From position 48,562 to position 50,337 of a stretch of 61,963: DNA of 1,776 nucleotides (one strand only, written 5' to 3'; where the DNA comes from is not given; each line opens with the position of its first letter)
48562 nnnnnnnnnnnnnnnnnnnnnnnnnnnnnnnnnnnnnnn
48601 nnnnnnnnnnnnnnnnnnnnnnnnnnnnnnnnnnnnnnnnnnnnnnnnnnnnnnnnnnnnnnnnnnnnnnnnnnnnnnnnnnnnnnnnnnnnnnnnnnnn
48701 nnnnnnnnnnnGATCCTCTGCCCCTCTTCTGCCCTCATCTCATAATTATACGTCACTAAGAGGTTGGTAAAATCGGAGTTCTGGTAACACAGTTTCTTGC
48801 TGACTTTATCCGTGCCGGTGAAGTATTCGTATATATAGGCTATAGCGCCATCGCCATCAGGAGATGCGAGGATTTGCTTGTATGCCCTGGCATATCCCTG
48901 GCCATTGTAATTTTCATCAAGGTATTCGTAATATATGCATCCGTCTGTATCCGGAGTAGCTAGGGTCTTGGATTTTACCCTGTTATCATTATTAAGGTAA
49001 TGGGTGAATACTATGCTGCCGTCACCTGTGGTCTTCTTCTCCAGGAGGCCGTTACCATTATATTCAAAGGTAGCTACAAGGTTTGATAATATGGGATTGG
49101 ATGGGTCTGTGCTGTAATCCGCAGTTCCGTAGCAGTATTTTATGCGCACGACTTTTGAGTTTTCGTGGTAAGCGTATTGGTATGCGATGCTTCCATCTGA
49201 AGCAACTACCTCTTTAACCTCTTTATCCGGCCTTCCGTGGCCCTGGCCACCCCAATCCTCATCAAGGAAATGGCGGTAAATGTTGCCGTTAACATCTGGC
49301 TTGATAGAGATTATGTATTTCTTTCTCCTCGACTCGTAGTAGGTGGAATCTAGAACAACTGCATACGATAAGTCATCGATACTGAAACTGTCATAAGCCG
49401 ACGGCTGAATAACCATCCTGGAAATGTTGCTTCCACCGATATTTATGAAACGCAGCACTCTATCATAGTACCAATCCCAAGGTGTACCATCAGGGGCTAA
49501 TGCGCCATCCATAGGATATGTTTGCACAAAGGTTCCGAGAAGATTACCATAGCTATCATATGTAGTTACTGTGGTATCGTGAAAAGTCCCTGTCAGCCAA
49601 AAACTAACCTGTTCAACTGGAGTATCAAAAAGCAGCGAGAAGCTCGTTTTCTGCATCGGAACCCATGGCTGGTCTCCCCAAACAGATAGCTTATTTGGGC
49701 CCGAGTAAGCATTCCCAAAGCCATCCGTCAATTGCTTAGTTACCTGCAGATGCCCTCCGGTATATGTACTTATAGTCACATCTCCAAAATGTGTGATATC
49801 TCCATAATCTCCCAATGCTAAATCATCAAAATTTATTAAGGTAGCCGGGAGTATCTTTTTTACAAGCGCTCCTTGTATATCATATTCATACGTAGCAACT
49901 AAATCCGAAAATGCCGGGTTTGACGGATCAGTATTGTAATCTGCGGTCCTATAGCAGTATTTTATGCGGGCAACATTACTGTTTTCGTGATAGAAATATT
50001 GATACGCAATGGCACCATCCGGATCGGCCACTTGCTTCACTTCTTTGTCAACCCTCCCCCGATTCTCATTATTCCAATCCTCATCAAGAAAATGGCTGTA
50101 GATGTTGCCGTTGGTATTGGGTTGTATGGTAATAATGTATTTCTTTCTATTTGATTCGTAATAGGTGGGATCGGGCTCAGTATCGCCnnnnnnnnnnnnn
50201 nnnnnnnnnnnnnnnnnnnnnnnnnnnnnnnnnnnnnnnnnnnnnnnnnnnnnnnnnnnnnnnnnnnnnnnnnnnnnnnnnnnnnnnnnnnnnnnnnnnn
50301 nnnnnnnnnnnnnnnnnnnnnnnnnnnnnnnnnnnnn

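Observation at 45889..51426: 1,845-aa secreted mosaic protein combining several distinct repeat architectures, with no recognisable anchor or catalytic domain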

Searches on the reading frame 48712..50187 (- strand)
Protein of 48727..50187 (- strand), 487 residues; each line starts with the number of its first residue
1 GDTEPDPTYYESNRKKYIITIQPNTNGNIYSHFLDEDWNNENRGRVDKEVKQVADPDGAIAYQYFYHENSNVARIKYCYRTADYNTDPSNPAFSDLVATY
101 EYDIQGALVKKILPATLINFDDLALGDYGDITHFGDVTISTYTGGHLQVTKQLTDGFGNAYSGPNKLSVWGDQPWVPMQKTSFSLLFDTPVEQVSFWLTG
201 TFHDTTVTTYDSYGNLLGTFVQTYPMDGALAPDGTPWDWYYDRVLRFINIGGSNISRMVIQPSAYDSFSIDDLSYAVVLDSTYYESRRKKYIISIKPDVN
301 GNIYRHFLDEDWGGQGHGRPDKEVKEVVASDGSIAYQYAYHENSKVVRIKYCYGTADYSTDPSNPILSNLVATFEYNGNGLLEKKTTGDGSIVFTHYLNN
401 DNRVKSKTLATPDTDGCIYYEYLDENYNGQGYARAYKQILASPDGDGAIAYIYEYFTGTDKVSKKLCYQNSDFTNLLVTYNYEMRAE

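Call 21: find_homologous_proteins(query=window:48727-50187:-, max_evalue=0.001)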
Query window:48727-50187:- (487 aa): 4 proteins with E <= 0.001 among 8000 candidates.
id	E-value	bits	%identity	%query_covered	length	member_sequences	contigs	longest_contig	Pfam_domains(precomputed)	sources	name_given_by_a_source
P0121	3.2e-63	232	63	34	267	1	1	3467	-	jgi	-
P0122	7.4e-55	205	38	41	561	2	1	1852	-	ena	-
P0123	1.4e-52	197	31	41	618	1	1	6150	-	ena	-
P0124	1.2e-11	62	35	27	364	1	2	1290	-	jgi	jgi:hypothetical protein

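Call 37: find_encoding_contigs(protein=P0121, flank=5000, max_places=4)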
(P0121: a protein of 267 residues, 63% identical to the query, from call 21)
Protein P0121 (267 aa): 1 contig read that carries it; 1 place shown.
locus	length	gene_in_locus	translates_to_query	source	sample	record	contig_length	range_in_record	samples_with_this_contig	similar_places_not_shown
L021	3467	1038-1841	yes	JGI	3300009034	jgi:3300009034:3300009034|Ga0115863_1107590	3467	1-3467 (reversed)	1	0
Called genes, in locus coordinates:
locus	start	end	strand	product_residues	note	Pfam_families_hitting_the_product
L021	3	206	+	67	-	?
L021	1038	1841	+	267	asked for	-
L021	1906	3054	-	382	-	-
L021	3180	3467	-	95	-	?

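Call 38: find_encoding_contigs(protein=P0123, flank=6000, max_places=4)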
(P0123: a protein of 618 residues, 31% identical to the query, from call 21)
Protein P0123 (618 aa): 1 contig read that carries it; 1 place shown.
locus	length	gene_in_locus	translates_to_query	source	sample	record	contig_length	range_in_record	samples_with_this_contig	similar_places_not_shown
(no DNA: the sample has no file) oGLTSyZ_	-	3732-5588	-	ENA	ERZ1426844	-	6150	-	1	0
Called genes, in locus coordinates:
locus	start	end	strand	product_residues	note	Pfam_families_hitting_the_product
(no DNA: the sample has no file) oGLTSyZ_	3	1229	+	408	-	?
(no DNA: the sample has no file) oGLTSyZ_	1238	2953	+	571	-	PF13231:PMT_2 (weak), PF07719:TPR_2 (faint), PF13181:TPR_8 (faint), PF13414:TPR_11 (faint), PF13428:TPR_14 (faint), PF13431:TPR_17 (faint), PF14559:TPR_19 (faint), PF00515:TPR_1 (faint), +3 more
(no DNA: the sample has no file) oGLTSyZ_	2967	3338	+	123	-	PF12836:HHH_3, PF14520:HHH_5 (faint), PF00633:HHH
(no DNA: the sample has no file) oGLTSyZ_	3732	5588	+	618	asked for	-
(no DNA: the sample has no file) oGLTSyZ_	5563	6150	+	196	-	?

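Call 39: find_encoding_contigs(protein=P0124, flank=5000, max_places=4)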
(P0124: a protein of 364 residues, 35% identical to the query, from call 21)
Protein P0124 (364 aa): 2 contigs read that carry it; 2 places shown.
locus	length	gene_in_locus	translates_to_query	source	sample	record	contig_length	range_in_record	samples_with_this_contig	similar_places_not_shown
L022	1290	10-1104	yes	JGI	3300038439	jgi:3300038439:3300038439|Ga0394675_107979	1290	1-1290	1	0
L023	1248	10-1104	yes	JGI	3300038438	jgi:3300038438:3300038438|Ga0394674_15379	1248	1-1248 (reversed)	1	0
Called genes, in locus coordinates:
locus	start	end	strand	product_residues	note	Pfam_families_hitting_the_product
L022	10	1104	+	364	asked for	-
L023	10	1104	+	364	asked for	-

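Call 52: predict_structure(alignment_id=A1)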
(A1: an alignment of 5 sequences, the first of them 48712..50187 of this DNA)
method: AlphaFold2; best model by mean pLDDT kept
length: 492 residues; sequences in the alignment: 5
mean_pLDDT: 44.7   pTM: 0.36
mean pLDDT of the five models: 44.7, 40.4, 40.3, 37.7, 36.3
residues with pLDDT >= 90: 0; 70-90: 26; 50-70: 133; < 50: 333
segments of 3 or more residues with pLDDT < 50: 1-68, 70-128, 150-167, 171-180, 280-435, 441-447, 473-475, 484-492
pLDDT, mean of each block of 10 residues (from residue 1): 25 28 31 32 39 37 44 44 36 40 42 44 43 59 58 31 42 39 66 61 71 80 56 61 54 71 57 53 28 30 32 31 34 42 43 39 33 46 42 28 32 34 40 49 49 56 61 54 47 33
secondary structure, 60 per line:
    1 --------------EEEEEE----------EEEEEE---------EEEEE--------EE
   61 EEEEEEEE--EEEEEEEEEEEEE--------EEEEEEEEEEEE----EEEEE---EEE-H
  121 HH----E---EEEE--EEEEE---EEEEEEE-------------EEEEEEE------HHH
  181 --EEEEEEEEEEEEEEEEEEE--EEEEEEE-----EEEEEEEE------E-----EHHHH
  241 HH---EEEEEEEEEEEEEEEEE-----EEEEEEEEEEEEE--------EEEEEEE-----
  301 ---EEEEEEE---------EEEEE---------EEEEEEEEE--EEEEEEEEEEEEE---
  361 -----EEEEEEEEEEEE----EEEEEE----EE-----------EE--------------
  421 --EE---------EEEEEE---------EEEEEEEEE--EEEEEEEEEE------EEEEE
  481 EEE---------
elements in order: E15-20 E31-36 E46-50 E59-68 E71-83 E92-103 E108-112 E116-118 E131-134 E137-141 E145-151 E165-171 E183-201 E204-210 E216-223 H237-242 E246-262 E268-280 E289-295 E304-310 E320-324 E334-342 E345-357 E366-377 E382-387 E434-439 E449-457 E460-469 E476-483

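Call 68: search_protein_families(library=ncbifam, proteins=[P0121, P0122, P0123, P0124], max_evalue=0.5)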
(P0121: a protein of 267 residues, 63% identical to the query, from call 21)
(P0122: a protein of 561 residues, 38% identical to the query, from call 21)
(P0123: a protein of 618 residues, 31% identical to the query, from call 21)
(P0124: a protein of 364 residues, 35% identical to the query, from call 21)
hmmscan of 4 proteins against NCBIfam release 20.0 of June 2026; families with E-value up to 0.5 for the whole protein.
P0121 (267 aa): 0 families

P0122 (561 aa): 0 families

P0123 (618 aa): 1 family
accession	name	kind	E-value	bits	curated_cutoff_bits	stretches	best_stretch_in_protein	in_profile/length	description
TIGR01008.1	uS3_euk_arch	equivalog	0.2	11.4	150.25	0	227-262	4-37/195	30S ribosomal protein S3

P0124 (364 aa): 0 families

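Call 69: fold_search(model_id=the predicted structure, library=pdb)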
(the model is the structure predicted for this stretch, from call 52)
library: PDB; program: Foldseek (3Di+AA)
matches with E <= 10: 1064; with E <= 0.001: 20
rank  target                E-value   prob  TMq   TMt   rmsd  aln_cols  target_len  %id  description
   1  8x8h_A                3.9e-05  1.00  0.19  0.52   6.1       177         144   18  A carbohydrate binding domain of a putative pectate lyase (released 2024-12-04)
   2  1k42_MODEL_1_A        1.7e-04  1.00  0.18  0.41   7.8       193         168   10  The Solution Structure of the CBM4-2 Carbohydrate Binding Module from a Thermostable Rhodothermus marinus Xyla (released 2002-05-29)
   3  1w99                  2.3e-04  0.99  0.16  0.15  17.4       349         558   11  Mosquito-larvicidal toxin Cry4Ba from Bacillus thuringiensis ssp. Israelensis (released 2005-04-11)
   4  9h9a                  2.5e-04  0.93  0.16  0.08  20.5       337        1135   13  native structure of the full-length pesticidal protein Cry8Ba2, from crystals formed in vivo (form 1) (released 2025-12-03)
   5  4bk4_A                2.6e-04  0.98  0.19  0.18  18.0       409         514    9  crystal structure of the human EphA4 ectodomain (released 2013-07-03)
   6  8ic1_A                2.7e-04  1.00  0.21  0.22  11.2       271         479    9  endo-alpha-D-arabinanase EndoMA1 D51N mutant from Microbacterium arabinogalactanolyticum in complex with arabinooligos (released 2023-08-16)
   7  8wc1                  3.0e-04  1.00  0.21  0.56   6.2       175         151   11  A carbohydrate binding domain of a putative pectate lyase (released 2024-09-18)
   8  8es4_E                3.2e-04  0.97  0.15  0.10  21.8       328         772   14  Focused reconstruction of HRP29 tail (released 2023-10-18)
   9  6nps_A                3.5e-04  0.99  0.18  0.11  13.1       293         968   10  Crystal structure of GH115 enzyme AxyAgu115A from Amphibacillus xylanus (released 2020-07-15)
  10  6lfp                  4.7e-04  0.85  0.13  0.12  19.2       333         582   11  Cry3Aa protein for enzyme entrapment (released 2020-10-14)
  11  3c7e                  5.2e-04  0.98  0.16  0.16  19.0       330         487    8  Crystal structure of a glycoside hydrolase family 43 arabinoxylan arabinofuranohydrolase from Bacillus subtilis. (released 2008-11-18)
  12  7z47_G                6.6e-04  0.85  0.13  0.08  25.0       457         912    8  Tail of bacteriophage SU10 (released 2022-08-10)
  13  9no3_A                7.0e-04  0.96  0.16  0.16  18.5       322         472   10  The bifunctional arabinofuranosidase/xylosidase from metagenome of Pseudacanthotermes militaris. (released 2025-10-08)
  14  8hhv_A                7.3e-04  0.93  0.15  0.16  14.2       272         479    8  endo-alpha-D-arabinanase EndoMA1 from Microbacterium arabinogalactanolyticum (released 2023-08-16)
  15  4bk5_A                7.3e-04  0.89  0.17  0.16  20.4       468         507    7  crystal structure of the human EphA4 ectodomain in complex with human ephrin A5 (amine-methylated sample) (released 2013-07-03)
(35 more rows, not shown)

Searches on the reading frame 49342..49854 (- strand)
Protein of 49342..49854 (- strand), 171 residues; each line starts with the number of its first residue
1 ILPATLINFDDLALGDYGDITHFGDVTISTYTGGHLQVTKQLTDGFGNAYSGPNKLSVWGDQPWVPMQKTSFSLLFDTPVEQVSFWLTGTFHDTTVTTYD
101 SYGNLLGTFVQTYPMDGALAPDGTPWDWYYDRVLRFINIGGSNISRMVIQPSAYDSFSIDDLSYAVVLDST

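Call 18: search_protein_families(library=pfam, proteins=[window:49342-49854:-], max_evalue=10)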
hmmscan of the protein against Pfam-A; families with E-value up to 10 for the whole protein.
window:49342-49854:- (171 aa): 0 families

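Call 68: search_protein_families(library=ncbifam, proteins=[window:49342-49854:-], max_evalue=0.5)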
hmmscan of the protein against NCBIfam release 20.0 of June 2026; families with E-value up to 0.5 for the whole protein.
window:49342-49854:- (171 aa): 0 families

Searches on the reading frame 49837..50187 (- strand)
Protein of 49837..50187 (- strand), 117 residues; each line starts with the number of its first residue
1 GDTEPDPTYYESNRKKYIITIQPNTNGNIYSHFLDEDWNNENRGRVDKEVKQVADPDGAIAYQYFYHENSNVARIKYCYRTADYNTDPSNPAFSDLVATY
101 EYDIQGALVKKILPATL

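Call 18: search_protein_families(library=pfam, proteins=[window:49837-50187:-], max_evalue=10)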
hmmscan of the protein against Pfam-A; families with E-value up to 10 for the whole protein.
window:49837-50187:- (117 aa): 2 families
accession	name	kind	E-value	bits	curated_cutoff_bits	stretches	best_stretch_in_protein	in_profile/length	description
PF07080.17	DUF1348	-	0.0056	17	22.1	1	31-77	51-97/130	Protein of unknown function (DUF1348)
PF05593.20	RHS_repeat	-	0.0099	16.7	22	1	97-113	17-33/38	RHS Repeat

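Call 81: search_solved_structures(query=A5, max_evalue=10)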
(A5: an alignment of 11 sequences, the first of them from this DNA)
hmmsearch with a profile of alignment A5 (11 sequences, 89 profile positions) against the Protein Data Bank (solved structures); distinct sequences matched with E-value up to 10: 1.
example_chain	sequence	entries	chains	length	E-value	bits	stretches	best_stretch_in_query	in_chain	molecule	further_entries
2qdr_A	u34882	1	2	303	0.31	14.3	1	18-70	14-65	Uncharacterized protein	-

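Call 83: find_related_loci(query=A5, collection=metagenome_contigs, flank=8000)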
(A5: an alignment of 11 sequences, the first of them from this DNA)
Query A5 (98 aa) in metagenome_contigs; peptide patterns used: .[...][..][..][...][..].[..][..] (x = any residue, [..] = any of these).
198 stretches matched a pattern; 39 encode a relative of the query (tblastn E <= 1e-3); 38 distinct loci.
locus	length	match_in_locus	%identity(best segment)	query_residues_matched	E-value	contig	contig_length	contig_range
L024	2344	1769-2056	74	3-98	2e-48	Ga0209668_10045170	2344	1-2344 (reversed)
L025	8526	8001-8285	45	1-96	5e-26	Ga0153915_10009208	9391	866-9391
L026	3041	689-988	45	1-97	5e-23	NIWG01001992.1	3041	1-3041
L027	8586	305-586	42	2-96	2e-22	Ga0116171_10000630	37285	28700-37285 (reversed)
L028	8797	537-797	42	1-96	1e-20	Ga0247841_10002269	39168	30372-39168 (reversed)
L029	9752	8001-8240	46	16-96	8e-20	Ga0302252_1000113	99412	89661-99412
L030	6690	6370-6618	43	4-95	3e-19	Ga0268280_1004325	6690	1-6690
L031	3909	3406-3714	42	1-98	3e-19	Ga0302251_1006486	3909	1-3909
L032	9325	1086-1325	46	12-93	2e-18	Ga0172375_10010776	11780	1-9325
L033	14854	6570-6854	40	1-95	1e-17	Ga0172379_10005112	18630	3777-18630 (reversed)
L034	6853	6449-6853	45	2-95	2e-17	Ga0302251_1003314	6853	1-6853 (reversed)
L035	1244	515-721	41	19-96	3e-17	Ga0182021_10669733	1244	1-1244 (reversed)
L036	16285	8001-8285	36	1-96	2e-16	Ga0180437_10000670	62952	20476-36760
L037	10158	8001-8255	40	1-95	9e-16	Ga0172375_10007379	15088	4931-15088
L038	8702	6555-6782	39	16-92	7e-15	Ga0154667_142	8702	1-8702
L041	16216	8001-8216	37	15-95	8e-14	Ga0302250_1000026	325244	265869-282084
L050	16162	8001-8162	41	1-54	6e-10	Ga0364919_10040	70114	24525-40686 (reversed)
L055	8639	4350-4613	31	1-95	2e-8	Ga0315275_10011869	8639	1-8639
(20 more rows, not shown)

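Call 88: list_cluster_members(proteins=[L055:486-6404:+, L041:7269-13202:+, L033:6486-11351:+, P0276, P0275, P0277, P0122, P0123, P0278, P0121])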
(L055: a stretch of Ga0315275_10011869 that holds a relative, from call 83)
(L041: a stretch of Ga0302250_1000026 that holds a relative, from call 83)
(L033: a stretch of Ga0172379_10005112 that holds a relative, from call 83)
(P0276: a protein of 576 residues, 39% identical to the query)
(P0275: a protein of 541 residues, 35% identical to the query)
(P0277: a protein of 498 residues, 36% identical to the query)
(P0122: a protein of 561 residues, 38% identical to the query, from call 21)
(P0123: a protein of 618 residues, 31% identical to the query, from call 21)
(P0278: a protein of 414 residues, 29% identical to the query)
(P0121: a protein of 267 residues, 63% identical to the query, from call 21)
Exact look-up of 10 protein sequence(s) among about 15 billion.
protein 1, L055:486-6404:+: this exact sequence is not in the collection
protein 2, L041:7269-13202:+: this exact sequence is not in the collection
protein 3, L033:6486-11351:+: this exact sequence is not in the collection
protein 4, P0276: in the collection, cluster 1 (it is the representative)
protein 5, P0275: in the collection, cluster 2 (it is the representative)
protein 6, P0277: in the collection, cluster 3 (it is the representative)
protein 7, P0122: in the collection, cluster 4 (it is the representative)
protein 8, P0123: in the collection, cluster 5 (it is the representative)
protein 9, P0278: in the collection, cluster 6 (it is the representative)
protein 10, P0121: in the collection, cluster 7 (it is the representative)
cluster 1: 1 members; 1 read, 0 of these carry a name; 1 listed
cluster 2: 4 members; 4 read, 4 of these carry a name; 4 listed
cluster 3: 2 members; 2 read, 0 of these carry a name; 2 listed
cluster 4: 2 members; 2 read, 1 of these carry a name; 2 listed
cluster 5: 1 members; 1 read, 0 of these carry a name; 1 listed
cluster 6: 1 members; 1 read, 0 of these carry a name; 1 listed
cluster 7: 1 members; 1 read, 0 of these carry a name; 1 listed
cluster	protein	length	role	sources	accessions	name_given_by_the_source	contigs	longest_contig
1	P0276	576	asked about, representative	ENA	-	-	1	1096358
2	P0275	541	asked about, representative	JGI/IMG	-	hypothetical protein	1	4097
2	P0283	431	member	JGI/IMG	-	hypothetical protein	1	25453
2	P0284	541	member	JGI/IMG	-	hypothetical protein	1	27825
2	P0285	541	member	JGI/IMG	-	hypothetical protein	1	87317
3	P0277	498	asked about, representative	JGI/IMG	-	-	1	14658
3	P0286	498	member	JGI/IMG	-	-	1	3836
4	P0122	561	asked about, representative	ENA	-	-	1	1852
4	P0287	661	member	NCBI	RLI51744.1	MAG: hypothetical protein DRP09_18935, partial [Candidatus Thorarchaeota archaeon]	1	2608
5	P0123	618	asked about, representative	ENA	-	-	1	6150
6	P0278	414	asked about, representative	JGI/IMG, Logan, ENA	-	-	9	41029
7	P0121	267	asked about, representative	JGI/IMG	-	-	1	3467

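Call 89: search_protein_families(library=pfam, proteins=[L055:486-6404:+, L041:7269-13202:+, L033:6486-11351:+, L036:6417-10154:+, L050:7722-16160:+], max_evalue=0.001)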
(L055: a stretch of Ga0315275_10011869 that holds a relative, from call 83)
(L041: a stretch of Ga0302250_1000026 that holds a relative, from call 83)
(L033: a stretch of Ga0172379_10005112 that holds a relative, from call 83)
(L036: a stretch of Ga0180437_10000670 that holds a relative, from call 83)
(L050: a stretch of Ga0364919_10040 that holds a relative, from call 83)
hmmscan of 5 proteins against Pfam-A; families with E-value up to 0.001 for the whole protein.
L055:486-6404:+ (1973 aa): 5 families
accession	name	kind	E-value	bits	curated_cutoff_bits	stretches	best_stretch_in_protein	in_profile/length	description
PF14783.12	BBS2_Mid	-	2.4e-08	34.5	27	0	1714-1811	3-99/108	Ciliary BBSome complex subunit 2, middle region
PF13229.12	Beta_helix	-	2.7e-07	30.8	25.9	1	736-887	9-149/158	Right handed beta helix region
PF13517.12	FG-GAP_3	-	4.5e-07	30.8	26.9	0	1556-1604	4-60/61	FG-GAP-like repeat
PF00543.27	P-II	-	3.4e-06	27.8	25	0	1616-1646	13-43/102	Nitrogen regulatory protein P-II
PF06395.16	CDC24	-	1.8e-05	25.3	21.3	0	1530-1563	46-79/89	CDC24 Calponin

L041:7269-13202:+ (1978 aa): 0 families

L033:6486-11351:+ (1622 aa): 1 family
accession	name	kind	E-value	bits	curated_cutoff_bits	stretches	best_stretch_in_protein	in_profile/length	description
PF05593.20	RHS_repeat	-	9.3e-06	26.4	22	0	772-792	9-30/38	RHS Repeat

L036:6417-10154:+ (1246 aa): 0 families

L050:7722-16160:+ (2813 aa): 4 families
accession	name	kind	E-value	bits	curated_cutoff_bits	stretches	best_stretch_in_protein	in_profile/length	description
PF01839.29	FG-GAP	-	3.1e-25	88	22.1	0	372-389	3-20/37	FG-GAP repeat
PF13517.12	FG-GAP_3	-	5.7e-20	72.1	26.9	0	206-259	1-60/61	FG-GAP-like repeat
PF02836.23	Glyco_hydro_2_C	-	9.2e-09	35.3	21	1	1256-1528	1-275/302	Glycosyl hydrolases family 2, TIM barrel domain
PF21582.3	CBM30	-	1.3e-07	32.1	27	1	1149-1239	76-168/170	Carbohydrate binding domain 30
